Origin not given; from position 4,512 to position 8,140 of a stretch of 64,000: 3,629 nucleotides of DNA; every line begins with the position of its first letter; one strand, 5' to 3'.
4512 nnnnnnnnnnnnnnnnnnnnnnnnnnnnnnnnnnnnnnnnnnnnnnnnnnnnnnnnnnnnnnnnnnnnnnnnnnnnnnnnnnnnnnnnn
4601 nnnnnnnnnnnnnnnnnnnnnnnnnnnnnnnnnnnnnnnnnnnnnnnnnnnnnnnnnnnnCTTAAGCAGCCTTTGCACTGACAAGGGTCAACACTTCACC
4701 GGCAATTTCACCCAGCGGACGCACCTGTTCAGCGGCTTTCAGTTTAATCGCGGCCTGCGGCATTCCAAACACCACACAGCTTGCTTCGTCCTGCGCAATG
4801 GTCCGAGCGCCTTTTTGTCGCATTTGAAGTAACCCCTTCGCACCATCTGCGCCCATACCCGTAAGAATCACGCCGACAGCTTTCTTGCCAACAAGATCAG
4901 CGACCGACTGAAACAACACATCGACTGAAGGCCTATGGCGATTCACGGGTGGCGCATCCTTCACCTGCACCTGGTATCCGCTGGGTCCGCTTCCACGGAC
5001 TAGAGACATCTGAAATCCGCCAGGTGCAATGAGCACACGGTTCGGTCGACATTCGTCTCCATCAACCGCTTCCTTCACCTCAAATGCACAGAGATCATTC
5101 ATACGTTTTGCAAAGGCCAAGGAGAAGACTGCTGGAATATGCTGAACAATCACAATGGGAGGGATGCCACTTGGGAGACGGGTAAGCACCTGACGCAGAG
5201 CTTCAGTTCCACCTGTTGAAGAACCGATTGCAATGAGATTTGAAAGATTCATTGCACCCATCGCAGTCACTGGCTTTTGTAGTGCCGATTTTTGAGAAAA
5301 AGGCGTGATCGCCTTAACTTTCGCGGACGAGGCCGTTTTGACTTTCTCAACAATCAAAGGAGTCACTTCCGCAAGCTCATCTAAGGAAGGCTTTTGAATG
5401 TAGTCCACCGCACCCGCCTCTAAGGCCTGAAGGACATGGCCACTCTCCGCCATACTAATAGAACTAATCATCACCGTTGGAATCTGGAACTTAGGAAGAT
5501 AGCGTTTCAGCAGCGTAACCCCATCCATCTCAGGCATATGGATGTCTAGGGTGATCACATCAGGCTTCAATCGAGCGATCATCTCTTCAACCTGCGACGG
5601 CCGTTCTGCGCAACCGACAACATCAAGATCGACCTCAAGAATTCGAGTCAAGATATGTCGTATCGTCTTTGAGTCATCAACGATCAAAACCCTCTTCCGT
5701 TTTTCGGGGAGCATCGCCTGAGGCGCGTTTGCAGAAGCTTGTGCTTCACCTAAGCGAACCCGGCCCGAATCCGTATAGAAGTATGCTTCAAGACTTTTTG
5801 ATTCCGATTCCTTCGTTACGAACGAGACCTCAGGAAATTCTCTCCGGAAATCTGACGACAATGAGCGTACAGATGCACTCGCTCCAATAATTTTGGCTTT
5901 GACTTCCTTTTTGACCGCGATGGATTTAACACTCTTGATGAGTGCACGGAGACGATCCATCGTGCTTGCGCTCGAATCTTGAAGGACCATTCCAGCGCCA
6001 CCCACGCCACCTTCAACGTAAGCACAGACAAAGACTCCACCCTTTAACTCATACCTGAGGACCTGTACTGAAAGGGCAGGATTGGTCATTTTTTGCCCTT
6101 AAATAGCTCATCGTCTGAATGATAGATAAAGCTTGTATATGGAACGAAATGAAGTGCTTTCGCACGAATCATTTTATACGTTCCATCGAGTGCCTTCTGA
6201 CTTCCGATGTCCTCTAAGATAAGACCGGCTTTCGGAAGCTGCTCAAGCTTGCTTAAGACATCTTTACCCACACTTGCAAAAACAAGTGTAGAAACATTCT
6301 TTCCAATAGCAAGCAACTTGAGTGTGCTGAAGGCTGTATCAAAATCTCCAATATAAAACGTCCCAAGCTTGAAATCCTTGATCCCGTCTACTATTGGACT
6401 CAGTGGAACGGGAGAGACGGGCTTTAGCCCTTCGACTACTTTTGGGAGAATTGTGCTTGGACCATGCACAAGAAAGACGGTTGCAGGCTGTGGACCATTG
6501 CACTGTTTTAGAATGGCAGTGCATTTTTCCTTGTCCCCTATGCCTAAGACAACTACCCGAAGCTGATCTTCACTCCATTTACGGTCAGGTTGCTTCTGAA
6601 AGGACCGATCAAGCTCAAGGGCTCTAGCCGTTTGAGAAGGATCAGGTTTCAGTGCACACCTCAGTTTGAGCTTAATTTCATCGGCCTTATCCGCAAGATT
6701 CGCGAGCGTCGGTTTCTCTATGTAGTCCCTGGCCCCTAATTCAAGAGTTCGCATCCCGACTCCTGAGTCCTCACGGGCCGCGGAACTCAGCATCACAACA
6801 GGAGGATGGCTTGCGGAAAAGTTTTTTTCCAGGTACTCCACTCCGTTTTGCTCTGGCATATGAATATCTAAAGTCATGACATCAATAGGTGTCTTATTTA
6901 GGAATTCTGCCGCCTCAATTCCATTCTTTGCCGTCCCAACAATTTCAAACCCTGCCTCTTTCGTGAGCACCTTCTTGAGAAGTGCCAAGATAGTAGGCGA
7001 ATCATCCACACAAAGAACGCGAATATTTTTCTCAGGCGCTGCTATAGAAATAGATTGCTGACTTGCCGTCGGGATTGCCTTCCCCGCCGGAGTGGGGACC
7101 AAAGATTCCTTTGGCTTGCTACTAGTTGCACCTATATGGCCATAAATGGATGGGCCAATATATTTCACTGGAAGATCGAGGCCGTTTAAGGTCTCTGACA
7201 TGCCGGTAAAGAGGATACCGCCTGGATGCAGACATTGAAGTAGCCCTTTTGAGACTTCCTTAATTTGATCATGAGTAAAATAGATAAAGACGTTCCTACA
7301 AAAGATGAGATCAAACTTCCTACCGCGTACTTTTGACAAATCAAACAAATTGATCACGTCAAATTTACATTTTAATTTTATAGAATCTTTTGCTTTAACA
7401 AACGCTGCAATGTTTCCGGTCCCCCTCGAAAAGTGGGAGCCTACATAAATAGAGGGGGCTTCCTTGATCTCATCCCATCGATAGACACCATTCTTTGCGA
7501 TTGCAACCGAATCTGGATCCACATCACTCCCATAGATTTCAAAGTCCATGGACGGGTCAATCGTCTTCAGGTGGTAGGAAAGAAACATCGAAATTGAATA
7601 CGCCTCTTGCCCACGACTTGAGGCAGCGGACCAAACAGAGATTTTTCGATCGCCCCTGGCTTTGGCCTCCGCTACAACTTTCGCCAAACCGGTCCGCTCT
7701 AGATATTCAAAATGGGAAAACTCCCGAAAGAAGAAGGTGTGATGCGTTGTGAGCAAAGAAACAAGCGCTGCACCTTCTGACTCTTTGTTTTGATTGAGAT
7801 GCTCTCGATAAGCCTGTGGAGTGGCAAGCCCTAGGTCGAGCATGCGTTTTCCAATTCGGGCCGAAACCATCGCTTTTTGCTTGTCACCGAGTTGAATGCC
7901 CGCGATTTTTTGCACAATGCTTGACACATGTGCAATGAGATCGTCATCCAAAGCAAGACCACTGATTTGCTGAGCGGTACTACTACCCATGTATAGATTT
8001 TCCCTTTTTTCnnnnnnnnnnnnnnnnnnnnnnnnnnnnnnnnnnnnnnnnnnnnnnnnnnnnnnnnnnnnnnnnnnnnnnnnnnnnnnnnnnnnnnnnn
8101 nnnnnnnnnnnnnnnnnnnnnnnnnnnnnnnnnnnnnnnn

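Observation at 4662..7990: Chemotaxis adaptation enzymes are unusual fusions: CheR-REC-degenerate CheB and CheD-like-REC-CheB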

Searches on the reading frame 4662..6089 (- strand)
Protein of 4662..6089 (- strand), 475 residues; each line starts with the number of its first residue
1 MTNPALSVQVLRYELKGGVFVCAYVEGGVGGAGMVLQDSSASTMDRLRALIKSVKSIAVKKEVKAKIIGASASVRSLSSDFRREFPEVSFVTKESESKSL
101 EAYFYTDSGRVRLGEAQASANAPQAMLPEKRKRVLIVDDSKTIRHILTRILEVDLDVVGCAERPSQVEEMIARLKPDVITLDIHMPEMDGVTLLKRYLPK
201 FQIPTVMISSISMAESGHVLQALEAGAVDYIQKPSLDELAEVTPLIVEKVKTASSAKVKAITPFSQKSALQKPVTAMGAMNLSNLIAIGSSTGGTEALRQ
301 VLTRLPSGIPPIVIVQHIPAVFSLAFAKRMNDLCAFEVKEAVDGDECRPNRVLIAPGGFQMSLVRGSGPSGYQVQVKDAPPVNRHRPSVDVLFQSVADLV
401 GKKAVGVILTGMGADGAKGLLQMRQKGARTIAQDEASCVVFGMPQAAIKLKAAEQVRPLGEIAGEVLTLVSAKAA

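Call 8: search_protein_families(library=pfam, proteins=[window:4662-6089:-], max_evalue=1)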
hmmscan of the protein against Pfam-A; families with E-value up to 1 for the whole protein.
window:4662-6089:- (475 aa): 4 families
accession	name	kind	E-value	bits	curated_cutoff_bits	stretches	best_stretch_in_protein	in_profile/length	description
PF01339.22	CheB_methylest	-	1.8e-63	213.8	24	1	286-465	1-173/174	CheB methylesterase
PF00072.30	Response_reg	-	4e-21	75.7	30.2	1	134-239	1-106/111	Response regulator receiver domain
PF19418.4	DEPDC5_CTD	-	0.055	13.4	27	1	80-139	11-72/298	DEPDC5 protein C-terminal region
PF10510.14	PIG-S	-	0.24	10.7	26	1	38-104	403-470/514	Phosphatidylinositol-glycan biosynthesis class S protein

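Call 10: search_protein_families(library=ncbifam, proteins=[window:4662-6089:-], max_evalue=1)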
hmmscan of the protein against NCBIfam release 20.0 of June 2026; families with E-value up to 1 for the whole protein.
window:4662-6089:- (475 aa): 100 families (the best 25 are shown)
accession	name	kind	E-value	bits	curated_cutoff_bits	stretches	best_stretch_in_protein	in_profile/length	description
NF001965.0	PRK00742.1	subfamily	4.6e-116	387.9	293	1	132-472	4-355/357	chemotaxis-specific protein-glutamate methyltransferase CheB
NF009206.0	PRK12555.1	subfamily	3.4e-105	351.8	342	1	133-471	2-337/340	chemotaxis-specific protein-glutamate methyltransferase CheB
NF008469.0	PRK11361.1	equivalog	3.2e-17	62.4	714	1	131-249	4-118/461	acetoacetate metabolism transcriptional regulator AtoC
NF041367.1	CheY_Halo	equivalog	4.1e-16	59.4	200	1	134-235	1-101/114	chemotaxis protein CheY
NF041733.1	resp_reg_CseB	equivalog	1.3e-14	54.2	350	1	133-235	2-102/228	two-component system response regulator CseB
NF040689.1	MtrAB_MtrA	equivalog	3.4e-14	52.7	300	1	134-235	1-100/219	MtrAB system response regulator MtrA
NF045944.1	ResRegRpaBCyano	equivalog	5.3e-14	52.1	330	1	135-257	1-122/229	response regulator transcription factor RpaB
NF040534.1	resp_reg_YycF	equivalog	2.6e-13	49.8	340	1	132-235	1-102/231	response regulator YycF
NF008677.0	PRK11697.1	equivalog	5.8e-13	48.7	246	1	133-243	3-111/238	two-component system response regulator BtsR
NF007005.1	PRK09468.1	equivalog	6.4e-13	48.7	331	1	130-235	2-106/237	osmolarity response regulator transcription factor OmpR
TIGR01818.1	ntrC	equivalog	7.5e-13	48.1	558.6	1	134-257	1-124/463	nitrogen regulation protein NR(I)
TIGR02875.1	spore_0_A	equivalog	7.8e-13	48.3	200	1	133-265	4-136/262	sporulation transcription factor Spo0A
NF007977.0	PRK10701.1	equivalog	8.2e-13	48.4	330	1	133-234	3-102/241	two-component system response regulator RstA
TIGR02154.1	PhoB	equivalog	8.4e-13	48.1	296.2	1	132-239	3-112/226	phosphate regulon transcriptional regulator PhoB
NF006900.1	PRK09390.1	equivalog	8.9e-13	48.2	255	1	131-257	4-123/203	response regulator FixJ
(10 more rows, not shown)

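Call 64: list_cluster_members(proteins=[P0001, window:4662-6089:-, P0107, P0031])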
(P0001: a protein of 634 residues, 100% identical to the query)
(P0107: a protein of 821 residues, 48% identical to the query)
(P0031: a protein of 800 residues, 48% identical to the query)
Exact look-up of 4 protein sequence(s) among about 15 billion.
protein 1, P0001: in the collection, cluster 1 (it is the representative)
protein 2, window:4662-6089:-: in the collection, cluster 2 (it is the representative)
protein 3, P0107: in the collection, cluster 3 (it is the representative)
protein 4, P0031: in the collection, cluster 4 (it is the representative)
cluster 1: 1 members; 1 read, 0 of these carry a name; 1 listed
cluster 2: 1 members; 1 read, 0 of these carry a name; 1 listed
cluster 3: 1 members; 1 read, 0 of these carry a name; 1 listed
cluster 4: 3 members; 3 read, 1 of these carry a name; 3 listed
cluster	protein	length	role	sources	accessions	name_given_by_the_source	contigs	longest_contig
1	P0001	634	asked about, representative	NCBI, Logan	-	-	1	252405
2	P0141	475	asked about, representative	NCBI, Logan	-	-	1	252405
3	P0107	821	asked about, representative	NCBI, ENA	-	-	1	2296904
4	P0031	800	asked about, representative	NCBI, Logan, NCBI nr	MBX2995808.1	MAG: chemotaxis-specific protein-glutamate methyltransferase CheB [Bdellovibrionaceae ... | chemotaxis-specific protein-glutamate methyltransferase CheB [Pseudobdellovibrionaceae ...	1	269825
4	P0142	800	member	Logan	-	-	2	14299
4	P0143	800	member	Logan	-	-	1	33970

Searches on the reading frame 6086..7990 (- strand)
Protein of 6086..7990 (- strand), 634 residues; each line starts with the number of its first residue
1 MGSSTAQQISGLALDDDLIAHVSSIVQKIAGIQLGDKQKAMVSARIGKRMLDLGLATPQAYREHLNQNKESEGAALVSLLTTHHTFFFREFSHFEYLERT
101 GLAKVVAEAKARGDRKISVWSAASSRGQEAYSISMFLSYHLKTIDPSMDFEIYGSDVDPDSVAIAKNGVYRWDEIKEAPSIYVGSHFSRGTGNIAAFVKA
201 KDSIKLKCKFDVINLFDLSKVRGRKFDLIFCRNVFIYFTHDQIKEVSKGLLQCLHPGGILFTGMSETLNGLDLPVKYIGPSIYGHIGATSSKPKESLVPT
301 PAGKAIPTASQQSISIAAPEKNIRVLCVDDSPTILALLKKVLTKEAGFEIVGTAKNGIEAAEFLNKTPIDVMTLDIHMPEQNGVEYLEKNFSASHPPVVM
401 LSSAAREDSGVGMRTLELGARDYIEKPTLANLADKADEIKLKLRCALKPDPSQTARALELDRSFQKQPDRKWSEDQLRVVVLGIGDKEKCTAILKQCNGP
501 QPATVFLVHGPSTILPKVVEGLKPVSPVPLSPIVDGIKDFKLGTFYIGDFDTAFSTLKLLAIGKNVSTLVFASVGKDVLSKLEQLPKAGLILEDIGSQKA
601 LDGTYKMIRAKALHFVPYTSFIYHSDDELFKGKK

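Call 8: search_protein_families(library=pfam, proteins=[window:6086-7990:-], max_evalue=1)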
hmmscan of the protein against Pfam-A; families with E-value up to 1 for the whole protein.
window:6086-7990:- (634 aa): 7 families
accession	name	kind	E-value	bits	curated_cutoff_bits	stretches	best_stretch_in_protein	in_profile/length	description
PF01739.24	CheR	-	2.5e-41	141.7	27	1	84-272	2-183/195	CheR methyltransferase, SAM binding domain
PF00072.30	Response_reg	-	2.5e-20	73.1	30.2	1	325-428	1-101/111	Response regulator receiver domain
PF03705.20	CheR_N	-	1.7e-07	31.3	27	1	23-69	7-53/53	CheR methyltransferase, all-alpha domain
PF13649.12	Methyltransf_25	-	6.1e-06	27.3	27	1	202-258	39-97/97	Methyltransferase domain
PF08242.18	Methyltransf_12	-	7.8e-06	27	30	1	204-260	47-98/98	Methyltransferase domain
PF08241.18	Methyltransf_11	-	0.00023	22.2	21.2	1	204-261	43-94/95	Methyltransferase domain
PF13847.12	Methyltransf_31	-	0.0033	17.6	27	1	199-261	48-108/145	Methyltransferase domain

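Call 10: search_protein_families(library=ncbifam, proteins=[window:6086-7990:-], max_evalue=1)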
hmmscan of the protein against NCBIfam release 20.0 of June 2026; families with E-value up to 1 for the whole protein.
window:6086-7990:- (634 aa): 100 families (the best 25 are shown)
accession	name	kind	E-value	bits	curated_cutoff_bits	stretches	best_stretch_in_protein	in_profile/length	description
NF007902.0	PRK10611.1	equivalog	2.9e-47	161.3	435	1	6-284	14-282/287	protein-glutamate O-methyltransferase CheR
NF001965.0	PRK00742.1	subfamily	1.8e-30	106.3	293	1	321-511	2-204/357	chemotaxis-specific protein-glutamate methyltransferase CheB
NF009206.0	PRK12555.1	subfamily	6e-24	84.6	342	1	323-531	1-210/340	chemotaxis-specific protein-glutamate methyltransferase CheB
TIGR02875.1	spore_0_A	equivalog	2e-17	63.3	200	1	322-457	2-139/262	sporulation transcription factor Spo0A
NF008199.0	PRK10955.1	equivalog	2.3e-14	53.9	341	1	324-428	3-102/232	envelope stress response regulator transcription factor CpxR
NF041367.1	CheY_Halo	equivalog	9.3e-14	51.8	200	1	325-428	1-101/114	chemotaxis protein CheY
NF040689.1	MtrAB_MtrA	equivalog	5.7e-13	48.7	300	1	325-445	1-115/219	MtrAB system response regulator MtrA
NF007135.0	PRK09581.1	equivalog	7.4e-13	48.1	474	1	324-428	4-107/457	PleD family two-component system response regulator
NF045944.1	ResRegRpaBCyano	equivalog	1e-12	47.9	330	1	326-428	1-99/229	response regulator transcription factor RpaB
NF041733.1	resp_reg_CseB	equivalog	3.6e-12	46.2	350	1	324-449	2-121/228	two-component system response regulator CseB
NF008677.0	PRK11697.1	equivalog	6.6e-12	45.3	246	1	323-429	2-104/238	two-component system response regulator BtsR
NF008469.0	PRK11361.1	equivalog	2.2e-11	43.1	714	1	323-447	5-120/461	acetoacetate metabolism transcriptional regulator AtoC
NF040534.1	resp_reg_YycF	equivalog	2.3e-11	43.4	340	1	324-428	2-102/231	response regulator YycF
NF012227.0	AdeR_RR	equivalog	2.8e-11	43.3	340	1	313-430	4-115/239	efflux system response regulator transcription factor AdeR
NF033117.2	vanR_ACDEGLN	exception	4.3e-11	42.8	350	1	325-428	1-100/226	VanR-ABDEGLN family response regulator transcription factor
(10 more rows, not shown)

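Call 13: find_related_loci(query=window:6086-7990:-, collection=genome_contigs, flank=8000)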
Query window:6086-7990:- (634 aa) in genome_contigs; peptide patterns used: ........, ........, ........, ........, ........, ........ (x = any residue, [..] = any of these).
79 stretches matched a pattern; 22 encode a relative of the query (tblastn E <= 1e-3); 22 distinct loci.
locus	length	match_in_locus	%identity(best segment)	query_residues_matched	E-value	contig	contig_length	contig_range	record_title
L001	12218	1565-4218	46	10-629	1e-175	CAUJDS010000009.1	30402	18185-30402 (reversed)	MAG: Bdellovibrionota bacterium isolate KLAP30 genome assembly, contig: KLAP30_4690, whole genome shotgun sequence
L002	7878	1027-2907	45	14-626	1e-174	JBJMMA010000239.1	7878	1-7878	MAG: Bdellovibrionia bacterium isolate H1_18_all_fractions_metab_8_52_9 k255_7377677, whole genome shotgun sequence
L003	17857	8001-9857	46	14-629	2e-173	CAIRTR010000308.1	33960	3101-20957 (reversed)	MAG: Oligoflexia bacterium isolate Kiruna3_bin-3974 genome assembly, contig: bin-3974:308/323, whole genome shotgun sequ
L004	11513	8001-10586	47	15-631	4e-172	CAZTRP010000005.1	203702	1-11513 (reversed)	MAG TPA_asm: uncultured Pseudobdellovibrionaceae bacterium isolate SRP296810_co1_59 genome assembly, contig: NODE_57_len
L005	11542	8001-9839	47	14-629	2e-168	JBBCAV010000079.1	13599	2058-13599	Bdellovibrionota bacterium FG-2 24156C00079.1, whole genome shotgun sequence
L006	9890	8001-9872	44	13-627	3e-166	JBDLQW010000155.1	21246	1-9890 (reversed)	MAG: Pseudomonadota bacterium isolate icacos_2019_sw_WHONDRS-S19S_0094_B_bin.126 scaffold_1107790, whole genome shotgun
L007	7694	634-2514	43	4-631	2e-160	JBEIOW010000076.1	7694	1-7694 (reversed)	MAG: Bacteriovoracaceae bacterium isolate Sample-106-S6-bin-27 Sample_106_S6-bin_27-k141_51989, whole genome shotgun seq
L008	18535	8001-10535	45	17-623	2e-160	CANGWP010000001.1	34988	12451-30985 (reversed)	MAG: Bdellovibrionales bacterium isolate RE-15aug16-115 genome assembly, contig: RE-15aug16-C1137, whole genome shotgun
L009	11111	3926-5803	43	1-629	3e-158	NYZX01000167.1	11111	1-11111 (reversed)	MAG: Bdellovibrionaceae bacterium isolate ARS45 82701, whole genome shotgun sequence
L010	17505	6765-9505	44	17-634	4e-158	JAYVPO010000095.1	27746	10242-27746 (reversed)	MAG: bacterium isolate GL72_DN_metabinner_34_sub GL72_DN_metabinner_34_sub_94, whole genome shotgun sequence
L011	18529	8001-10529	44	17-623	5e-158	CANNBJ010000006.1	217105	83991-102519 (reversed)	MAG: Bdellovibrionales bacterium isolate ZE-Jul18-80 genome assembly, contig: ZE-Jul18-C16, whole genome shotgun sequenc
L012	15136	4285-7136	43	17-623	1e-156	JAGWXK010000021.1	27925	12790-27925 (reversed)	MAG: Bdellovibrionales bacterium isolate REEB465 contig-150_2976, whole genome shotgun sequence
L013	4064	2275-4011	43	16-597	2e-159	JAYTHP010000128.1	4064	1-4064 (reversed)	MAG: Oligoflexia bacterium isolate GFS_2541 GFS_2541_127, whole genome shotgun sequence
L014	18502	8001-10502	44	17-623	4e-151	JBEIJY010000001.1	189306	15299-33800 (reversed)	MAG: Bdellovibrionales bacterium isolate Sample-103-S77-bin-69 Sample_103_S77-bin_69-k141_2012572, whole genome shotgun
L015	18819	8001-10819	42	13-625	2e-150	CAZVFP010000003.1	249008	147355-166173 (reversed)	MAG TPA_asm: uncultured Bacteriovoracaceae bacterium isolate SRP219642_co5_553 genome assembly, contig: NODE_30_length_2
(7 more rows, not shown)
